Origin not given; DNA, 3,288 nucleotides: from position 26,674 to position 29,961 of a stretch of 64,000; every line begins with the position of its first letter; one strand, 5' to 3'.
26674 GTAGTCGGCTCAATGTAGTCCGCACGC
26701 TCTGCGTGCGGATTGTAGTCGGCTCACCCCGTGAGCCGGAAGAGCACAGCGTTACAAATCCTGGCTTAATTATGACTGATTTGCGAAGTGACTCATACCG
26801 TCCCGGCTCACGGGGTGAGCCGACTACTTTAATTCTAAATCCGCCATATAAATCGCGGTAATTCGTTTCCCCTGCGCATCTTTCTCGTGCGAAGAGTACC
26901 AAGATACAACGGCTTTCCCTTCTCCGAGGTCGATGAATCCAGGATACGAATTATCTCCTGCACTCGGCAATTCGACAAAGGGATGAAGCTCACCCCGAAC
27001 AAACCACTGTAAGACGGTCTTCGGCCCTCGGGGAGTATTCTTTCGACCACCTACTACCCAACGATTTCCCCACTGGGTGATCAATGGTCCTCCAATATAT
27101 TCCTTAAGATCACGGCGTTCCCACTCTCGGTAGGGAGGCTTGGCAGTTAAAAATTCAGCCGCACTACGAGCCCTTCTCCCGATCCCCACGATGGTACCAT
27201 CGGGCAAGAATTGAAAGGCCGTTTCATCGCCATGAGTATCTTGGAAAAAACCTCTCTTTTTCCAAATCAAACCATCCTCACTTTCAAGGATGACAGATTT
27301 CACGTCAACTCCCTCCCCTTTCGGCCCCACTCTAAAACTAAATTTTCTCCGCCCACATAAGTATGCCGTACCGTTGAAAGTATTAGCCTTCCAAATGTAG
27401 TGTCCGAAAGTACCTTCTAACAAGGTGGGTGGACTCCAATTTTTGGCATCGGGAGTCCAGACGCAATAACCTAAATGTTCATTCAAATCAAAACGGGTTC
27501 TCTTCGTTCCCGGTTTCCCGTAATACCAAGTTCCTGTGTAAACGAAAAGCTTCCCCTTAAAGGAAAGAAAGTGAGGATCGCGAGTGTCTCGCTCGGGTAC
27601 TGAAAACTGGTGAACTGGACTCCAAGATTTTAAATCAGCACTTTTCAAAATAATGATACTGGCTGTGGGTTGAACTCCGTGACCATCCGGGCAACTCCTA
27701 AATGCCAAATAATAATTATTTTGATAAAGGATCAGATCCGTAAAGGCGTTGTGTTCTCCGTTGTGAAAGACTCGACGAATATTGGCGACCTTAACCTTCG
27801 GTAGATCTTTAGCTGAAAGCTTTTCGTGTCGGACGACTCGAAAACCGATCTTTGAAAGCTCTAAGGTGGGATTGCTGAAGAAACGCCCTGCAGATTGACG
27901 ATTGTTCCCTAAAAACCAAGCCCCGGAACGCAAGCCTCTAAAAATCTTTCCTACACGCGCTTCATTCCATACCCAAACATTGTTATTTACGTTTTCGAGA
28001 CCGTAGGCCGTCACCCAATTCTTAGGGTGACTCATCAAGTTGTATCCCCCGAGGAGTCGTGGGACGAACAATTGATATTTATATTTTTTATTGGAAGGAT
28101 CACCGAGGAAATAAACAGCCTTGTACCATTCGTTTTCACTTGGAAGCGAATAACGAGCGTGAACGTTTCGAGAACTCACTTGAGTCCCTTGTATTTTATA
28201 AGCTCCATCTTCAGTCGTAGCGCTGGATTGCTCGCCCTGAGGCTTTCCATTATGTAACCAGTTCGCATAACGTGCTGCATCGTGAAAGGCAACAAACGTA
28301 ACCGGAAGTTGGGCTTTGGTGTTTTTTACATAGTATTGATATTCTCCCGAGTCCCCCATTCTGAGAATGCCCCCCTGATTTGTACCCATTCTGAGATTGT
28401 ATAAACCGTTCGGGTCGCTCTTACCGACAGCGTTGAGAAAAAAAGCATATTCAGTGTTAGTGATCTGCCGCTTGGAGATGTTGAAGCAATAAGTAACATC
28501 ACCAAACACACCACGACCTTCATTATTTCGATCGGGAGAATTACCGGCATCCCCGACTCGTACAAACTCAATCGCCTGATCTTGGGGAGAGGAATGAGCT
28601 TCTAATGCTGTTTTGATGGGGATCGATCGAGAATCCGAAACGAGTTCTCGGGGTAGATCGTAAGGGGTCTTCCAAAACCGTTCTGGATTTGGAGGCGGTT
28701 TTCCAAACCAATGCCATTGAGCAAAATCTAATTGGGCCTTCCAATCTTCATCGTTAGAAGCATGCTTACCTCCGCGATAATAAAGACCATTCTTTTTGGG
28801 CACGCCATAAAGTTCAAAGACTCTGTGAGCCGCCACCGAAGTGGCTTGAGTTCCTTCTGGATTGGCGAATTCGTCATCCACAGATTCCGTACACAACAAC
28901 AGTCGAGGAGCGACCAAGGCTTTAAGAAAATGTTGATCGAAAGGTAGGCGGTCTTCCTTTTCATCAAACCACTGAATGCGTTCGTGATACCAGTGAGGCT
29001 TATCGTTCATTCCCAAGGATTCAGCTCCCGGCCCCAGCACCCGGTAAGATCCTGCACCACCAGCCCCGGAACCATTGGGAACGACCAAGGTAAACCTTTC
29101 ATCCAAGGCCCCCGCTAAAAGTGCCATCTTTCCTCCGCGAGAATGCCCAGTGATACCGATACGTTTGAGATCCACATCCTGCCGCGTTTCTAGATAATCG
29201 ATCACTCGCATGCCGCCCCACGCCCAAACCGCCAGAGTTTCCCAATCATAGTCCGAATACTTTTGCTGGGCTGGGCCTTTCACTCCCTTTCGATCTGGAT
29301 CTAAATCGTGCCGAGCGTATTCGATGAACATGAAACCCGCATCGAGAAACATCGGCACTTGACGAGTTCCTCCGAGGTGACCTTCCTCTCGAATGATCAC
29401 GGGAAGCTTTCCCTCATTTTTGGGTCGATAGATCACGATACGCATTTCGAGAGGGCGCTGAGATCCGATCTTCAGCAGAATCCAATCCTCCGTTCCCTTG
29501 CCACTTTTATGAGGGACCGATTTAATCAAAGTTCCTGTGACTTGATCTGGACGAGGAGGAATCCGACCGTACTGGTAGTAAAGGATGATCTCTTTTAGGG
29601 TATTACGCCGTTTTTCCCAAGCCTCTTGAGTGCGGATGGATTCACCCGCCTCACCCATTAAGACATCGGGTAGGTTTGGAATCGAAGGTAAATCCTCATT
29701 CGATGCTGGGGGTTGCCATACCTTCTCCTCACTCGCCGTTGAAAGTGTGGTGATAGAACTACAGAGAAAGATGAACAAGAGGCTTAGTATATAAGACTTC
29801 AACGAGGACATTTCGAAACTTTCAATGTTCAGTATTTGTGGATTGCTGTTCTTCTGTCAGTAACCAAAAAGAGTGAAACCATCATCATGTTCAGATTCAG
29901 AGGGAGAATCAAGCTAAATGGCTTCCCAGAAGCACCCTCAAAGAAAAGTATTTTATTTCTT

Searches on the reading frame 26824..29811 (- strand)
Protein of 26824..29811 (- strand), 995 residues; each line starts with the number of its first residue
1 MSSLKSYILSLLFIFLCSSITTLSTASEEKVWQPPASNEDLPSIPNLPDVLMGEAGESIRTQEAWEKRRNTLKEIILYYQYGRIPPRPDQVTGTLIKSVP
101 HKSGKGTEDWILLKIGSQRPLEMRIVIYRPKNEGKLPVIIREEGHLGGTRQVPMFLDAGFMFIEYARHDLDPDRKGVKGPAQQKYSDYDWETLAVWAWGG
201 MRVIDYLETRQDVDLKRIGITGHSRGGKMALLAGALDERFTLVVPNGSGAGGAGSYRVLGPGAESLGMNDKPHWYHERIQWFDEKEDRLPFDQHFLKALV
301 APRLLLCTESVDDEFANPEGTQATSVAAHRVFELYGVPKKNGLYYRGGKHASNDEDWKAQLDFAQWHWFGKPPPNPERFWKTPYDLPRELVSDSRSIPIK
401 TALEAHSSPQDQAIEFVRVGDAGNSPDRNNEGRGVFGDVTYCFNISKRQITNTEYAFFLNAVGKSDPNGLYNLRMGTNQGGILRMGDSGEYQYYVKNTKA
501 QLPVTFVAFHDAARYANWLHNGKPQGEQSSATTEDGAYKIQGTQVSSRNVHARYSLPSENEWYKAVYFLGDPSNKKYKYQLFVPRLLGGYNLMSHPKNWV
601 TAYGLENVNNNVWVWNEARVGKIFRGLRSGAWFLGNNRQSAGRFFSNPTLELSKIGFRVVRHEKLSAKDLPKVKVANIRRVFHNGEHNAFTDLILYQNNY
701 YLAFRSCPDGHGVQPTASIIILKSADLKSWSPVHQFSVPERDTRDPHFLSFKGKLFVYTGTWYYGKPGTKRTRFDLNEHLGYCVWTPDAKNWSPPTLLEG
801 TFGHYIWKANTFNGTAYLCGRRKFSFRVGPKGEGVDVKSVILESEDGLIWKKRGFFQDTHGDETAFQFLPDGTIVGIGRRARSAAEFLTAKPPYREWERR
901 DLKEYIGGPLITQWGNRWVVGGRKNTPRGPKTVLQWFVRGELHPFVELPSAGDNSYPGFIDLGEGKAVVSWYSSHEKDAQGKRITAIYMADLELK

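Call 73: search_protein_families(library=pfam, proteins=[window:26824-29811:-], max_evalue=0.00001)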
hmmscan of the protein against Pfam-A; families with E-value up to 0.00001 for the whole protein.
window:26824-29811:- (995 aa): 2 families
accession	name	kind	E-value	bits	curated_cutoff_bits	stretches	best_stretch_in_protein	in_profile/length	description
PF22244.2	GCE_fung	-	7.8e-38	131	27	1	123-336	12-231/231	Glucuronyl esterase, fungi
PF03781.23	FGE-sulfatase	-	1.4e-11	45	23.3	1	442-566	36-122/255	Sulfatase-modifying factor enzyme 1-like domain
